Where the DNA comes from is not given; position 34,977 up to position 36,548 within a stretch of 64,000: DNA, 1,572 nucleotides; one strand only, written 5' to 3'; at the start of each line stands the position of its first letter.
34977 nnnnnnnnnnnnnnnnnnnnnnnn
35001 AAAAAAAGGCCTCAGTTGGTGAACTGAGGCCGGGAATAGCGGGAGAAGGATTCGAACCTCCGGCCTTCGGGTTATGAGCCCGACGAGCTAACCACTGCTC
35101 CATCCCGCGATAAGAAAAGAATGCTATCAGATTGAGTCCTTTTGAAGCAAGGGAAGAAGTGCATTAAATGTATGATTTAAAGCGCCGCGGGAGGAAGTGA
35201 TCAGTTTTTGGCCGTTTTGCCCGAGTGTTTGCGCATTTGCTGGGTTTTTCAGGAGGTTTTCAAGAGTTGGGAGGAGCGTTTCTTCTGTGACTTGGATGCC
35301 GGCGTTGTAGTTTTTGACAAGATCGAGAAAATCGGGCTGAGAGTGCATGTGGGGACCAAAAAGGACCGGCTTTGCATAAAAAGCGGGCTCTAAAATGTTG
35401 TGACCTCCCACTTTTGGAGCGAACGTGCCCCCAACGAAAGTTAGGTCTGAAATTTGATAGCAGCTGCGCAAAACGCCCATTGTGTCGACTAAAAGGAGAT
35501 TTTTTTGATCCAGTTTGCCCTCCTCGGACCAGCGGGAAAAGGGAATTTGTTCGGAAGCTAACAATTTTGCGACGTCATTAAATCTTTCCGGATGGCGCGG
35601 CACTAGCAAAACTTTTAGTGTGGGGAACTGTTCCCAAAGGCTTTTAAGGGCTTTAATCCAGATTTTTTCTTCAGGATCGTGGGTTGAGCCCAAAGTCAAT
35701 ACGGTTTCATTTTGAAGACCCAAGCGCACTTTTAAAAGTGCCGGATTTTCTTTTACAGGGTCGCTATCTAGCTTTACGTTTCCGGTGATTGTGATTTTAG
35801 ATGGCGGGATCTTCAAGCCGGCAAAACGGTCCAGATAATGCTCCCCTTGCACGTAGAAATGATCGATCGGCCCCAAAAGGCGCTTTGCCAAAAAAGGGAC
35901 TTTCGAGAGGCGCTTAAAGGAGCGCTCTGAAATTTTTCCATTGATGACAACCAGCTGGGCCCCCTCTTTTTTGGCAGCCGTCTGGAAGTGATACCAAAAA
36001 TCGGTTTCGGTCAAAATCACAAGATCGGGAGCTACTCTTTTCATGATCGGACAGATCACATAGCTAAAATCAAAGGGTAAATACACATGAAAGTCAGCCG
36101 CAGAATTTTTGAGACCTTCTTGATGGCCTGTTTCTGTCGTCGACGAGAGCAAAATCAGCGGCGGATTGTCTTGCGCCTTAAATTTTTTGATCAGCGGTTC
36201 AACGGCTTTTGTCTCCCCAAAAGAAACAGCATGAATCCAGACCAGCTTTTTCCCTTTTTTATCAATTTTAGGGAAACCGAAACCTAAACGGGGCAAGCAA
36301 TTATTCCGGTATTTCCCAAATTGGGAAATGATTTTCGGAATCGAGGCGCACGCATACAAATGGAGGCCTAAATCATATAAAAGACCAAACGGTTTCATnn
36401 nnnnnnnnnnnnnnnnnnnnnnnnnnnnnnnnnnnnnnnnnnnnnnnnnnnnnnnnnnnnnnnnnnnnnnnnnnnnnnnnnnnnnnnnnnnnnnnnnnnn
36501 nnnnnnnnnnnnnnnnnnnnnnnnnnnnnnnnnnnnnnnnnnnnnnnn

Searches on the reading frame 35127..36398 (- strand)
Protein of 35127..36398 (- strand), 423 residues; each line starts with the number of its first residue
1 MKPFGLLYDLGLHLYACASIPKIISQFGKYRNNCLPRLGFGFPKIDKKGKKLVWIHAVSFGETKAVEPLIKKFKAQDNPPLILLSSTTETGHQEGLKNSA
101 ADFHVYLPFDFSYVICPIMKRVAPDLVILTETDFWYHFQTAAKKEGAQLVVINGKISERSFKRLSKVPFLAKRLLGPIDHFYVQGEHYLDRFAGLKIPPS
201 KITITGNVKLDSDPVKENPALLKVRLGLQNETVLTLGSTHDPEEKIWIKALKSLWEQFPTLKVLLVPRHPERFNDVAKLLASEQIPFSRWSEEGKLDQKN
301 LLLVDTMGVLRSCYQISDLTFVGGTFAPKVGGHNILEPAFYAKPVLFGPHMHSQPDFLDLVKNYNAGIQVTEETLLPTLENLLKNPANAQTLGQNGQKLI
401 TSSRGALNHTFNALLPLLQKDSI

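Call 9: search_protein_families(library=pfam, proteins=[window:35127-36398:-], max_evalue=0.01)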
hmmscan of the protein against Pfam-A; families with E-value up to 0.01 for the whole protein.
window:35127-36398:- (423 aa): 1 family
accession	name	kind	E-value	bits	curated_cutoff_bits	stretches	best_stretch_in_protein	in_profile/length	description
PF04413.22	Glycos_transf_N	-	2.7e-48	164.3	23.9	1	40-211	7-178/179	3-Deoxy-D-manno-octulosonic-acid transferase (kdotransferase)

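Call 14: find_homologous_proteins(query=window:35127-36398:-, max_evalue=1e-30)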
Query window:35127-36398:- (423 aa): 3521 proteins with E <= 1e-30 among 8000 candidates; the best 120 are listed.
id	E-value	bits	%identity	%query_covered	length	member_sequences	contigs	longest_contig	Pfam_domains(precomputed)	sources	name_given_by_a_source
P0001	5.2e-287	969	100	100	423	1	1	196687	PF04413.23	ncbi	-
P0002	4.4e-191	653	68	100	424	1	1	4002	PF04413.23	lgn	-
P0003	1.1e-189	649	68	100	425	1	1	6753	PF04413.23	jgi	jgi:3-deoxy-D-manno-octulosonic-acid transferase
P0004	3.6e-189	647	67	100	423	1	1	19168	PF04413.23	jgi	jgi:3-deoxy-D-manno-octulosonic-acid transferase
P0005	1.0e-188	646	67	99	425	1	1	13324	PF04413.23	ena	-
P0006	1.0e-186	639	67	99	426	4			PF04413.23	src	-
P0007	8.3e-184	629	67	99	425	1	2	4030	PF04413.23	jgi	jgi:3-deoxy-D-manno-octulosonic-acid transferase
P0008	1.2e-183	629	66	98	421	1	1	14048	PF04413.23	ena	-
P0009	1.2e-181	622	66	97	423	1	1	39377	PF04413.23,PF00534.27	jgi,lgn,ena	-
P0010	4.8e-181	620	66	97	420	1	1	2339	PF04413.23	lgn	-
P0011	1.5e-180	619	65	98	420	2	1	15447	PF04413.23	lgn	-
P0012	5.3e-179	614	64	99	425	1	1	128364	PF04413.23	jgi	jgi:3-deoxy-D-manno-octulosonic-acid transferase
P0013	7.7e-179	613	64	97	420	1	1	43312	PF04413.23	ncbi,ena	-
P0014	3.4e-178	611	63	99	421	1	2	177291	PF04413.23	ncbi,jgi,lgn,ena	jgi:3-deoxy-D-manno-octulosonic-acid transferase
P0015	5.1e-177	607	64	99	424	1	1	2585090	PF04413.23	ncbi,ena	-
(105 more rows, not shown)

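Call 15: find_encoding_contigs(protein=P0001, flank=10000, max_places=3)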
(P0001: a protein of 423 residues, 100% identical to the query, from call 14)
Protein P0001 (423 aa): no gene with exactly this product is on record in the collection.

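Call 16: find_encoding_contigs(protein=P0015, flank=10000, max_places=3)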
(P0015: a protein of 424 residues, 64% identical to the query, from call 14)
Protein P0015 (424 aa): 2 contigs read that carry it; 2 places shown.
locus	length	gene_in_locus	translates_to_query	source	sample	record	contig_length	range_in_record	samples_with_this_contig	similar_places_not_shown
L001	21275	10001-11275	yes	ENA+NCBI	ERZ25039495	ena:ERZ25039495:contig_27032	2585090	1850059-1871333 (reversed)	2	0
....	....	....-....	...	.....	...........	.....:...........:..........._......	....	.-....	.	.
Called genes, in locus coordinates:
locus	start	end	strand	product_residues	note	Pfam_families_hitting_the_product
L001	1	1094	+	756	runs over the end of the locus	-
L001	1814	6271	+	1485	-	PF25023:TEN_YD-shell (weak), PF05593:RHS_repeat (weak), PF25023:TEN_YD-shell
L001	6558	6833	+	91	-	-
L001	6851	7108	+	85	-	-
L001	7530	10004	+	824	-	PF00133:tRNA-synt_1, PF09334:tRNA-synt_1g, PF13603:tRNA-synt_1_2, PF00133:tRNA-synt_1 (weak), PF08264:Anticodon_1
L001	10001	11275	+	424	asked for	PF04413:Glycos_transf_N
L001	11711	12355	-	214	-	PF00440:TetR_N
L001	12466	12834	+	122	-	PF12680:SnoaL_2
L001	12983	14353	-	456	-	PF13173:AAA_14, PF13635:DUF4143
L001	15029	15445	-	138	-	PF28396:SepQ_C (weak), PF01052:FliMN_C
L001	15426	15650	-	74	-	PF01052:FliMN_C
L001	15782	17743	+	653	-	-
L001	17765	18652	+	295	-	PF03446:NAD_binding_2, PF14833:NAD_binding_11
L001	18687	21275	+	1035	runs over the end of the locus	PF00133:tRNA-synt_1, PF09334:tRNA-synt_1g (faint), PF08264:Anticodon_1, PF19302:DUF5915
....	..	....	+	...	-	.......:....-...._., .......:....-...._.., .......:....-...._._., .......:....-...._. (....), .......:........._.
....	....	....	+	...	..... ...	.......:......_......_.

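Call 17: find_encoding_contigs(protein=P0012, flank=10000, max_places=3)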
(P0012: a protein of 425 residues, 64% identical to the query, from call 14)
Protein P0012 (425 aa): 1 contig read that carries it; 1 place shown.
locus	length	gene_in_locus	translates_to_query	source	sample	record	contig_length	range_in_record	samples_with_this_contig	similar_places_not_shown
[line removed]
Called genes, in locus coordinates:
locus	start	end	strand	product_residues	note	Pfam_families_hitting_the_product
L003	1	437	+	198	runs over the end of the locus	PF00625:Guanylate_kin, PF13238:AAA_18 (weak)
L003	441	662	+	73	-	-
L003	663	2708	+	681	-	PF00133:tRNA-synt_1, PF01406:tRNA-synt_1e (faint), PF09334:tRNA-synt_1g, PF08264:Anticodon_1, PF19303:Anticodon_3, PF01588:tRNA_bind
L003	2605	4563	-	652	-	PF08206:OB_RNB, PF17876:CSD2, PF00773:RNB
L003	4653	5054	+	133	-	-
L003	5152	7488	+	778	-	-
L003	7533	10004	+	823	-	PF00133:tRNA-synt_1, PF09334:tRNA-synt_1g, PF13603:tRNA-synt_1_2, PF08264:Anticodon_1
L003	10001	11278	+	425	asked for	PF04413:Glycos_transf_N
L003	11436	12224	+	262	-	PF00589:Phage_integrase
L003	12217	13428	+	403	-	-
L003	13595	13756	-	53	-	-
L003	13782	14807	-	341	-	PF11949:DUF3466 (faint)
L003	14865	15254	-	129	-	-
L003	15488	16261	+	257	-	-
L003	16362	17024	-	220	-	-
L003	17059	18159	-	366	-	PF08273:Zn_Ribbon_Prim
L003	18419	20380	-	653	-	PF06048:DUF927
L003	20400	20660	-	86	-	-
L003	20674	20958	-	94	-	-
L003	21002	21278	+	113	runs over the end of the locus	-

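Call 30: find_encoding_contigs(protein=P0004, flank=10000, max_places=2)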
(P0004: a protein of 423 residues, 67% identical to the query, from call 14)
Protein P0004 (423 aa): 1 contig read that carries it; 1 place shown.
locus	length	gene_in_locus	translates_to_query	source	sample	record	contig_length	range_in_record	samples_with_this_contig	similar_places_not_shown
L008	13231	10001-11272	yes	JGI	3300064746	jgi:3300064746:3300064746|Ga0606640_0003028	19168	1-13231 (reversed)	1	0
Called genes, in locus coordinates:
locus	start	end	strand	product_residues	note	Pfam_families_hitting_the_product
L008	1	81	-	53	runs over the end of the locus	-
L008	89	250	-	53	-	-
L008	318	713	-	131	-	PF04367:DUF502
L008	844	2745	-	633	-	PF08206:OB_RNB, PF17876:CSD2, PF00773:RNB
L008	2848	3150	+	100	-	-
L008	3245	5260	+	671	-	-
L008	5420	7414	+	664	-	-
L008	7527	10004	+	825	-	PF00133:tRNA-synt_1, PF09334:tRNA-synt_1g, PF13603:tRNA-synt_1_2, PF08264:Anticodon_1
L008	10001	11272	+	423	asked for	PF04413:Glycos_transf_N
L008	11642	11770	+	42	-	-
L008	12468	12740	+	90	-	PF21983:NikA-like (weak), PF08681:TacA1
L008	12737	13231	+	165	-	?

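Call 31: find_encoding_contigs(protein=P0005, flank=10000, max_places=2)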
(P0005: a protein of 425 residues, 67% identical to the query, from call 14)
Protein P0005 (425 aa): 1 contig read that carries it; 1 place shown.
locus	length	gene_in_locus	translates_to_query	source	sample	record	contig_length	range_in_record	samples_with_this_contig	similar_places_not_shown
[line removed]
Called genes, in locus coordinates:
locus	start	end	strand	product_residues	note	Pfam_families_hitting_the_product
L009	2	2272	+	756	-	?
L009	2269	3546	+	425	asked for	PF04413:Glycos_transf_N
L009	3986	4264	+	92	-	-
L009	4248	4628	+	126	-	PF08843:AbiEii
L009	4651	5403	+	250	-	PF00106:adh_short, PF08659:KR, PF23441:SDR, PF13561:adh_short_C2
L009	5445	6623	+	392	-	PF00083:Sugar_tr, PF06609:TRI12, PF07690:MFS_1, PF05977:MFS_3, PF13347:MFS_2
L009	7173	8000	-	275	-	-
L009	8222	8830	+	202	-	PF08348:PAS_6, PF13309:HTH_22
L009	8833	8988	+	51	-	-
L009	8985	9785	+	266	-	PF02567:PhzC-PhzF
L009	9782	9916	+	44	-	-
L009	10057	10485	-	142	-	-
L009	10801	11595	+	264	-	PF01925:TauE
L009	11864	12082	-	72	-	-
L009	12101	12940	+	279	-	PF13704:Glyco_tranf_2_4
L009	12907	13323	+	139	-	?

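Call 61: list_cluster_members(proteins=[P0001])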
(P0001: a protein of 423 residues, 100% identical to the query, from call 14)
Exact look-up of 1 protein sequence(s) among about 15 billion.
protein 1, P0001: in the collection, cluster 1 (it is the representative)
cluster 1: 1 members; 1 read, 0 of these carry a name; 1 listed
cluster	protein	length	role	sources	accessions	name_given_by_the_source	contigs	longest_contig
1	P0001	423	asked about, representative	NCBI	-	-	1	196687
